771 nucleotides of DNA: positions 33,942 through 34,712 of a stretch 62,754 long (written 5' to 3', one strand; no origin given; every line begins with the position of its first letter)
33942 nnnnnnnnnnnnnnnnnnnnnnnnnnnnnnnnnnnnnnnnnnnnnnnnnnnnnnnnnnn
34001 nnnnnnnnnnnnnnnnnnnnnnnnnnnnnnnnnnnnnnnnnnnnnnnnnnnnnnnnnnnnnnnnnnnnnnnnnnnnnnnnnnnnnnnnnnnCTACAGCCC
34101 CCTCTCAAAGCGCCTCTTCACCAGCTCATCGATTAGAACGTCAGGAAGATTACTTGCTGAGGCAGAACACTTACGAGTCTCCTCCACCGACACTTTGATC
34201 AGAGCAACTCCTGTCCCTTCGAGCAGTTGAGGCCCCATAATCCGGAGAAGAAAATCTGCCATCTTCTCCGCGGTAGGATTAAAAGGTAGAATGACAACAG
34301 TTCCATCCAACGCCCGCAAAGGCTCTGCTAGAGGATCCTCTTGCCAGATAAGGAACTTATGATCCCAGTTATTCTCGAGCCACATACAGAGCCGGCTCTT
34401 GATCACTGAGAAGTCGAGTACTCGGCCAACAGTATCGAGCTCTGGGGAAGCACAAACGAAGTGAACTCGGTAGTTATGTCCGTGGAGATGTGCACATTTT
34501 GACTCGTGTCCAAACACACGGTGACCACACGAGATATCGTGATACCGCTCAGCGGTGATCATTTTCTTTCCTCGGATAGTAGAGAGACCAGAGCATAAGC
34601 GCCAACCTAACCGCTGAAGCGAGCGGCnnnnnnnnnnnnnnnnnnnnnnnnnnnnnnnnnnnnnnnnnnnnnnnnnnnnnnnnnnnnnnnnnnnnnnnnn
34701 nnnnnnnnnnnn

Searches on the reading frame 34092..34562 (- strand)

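Call 113: search_protein_families(library=pfam, max_evalue=0.01, proteins=[window:34092-34562:-])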
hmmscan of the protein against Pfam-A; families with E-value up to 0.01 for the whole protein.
window:34092-34562:- (156 aa): 1 family
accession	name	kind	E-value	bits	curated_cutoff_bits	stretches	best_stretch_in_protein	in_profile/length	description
PF01242.24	PTPS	-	1.1e-23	83.9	22.4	1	8-136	6-118/121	6-pyruvoyl tetrahydropterin synthase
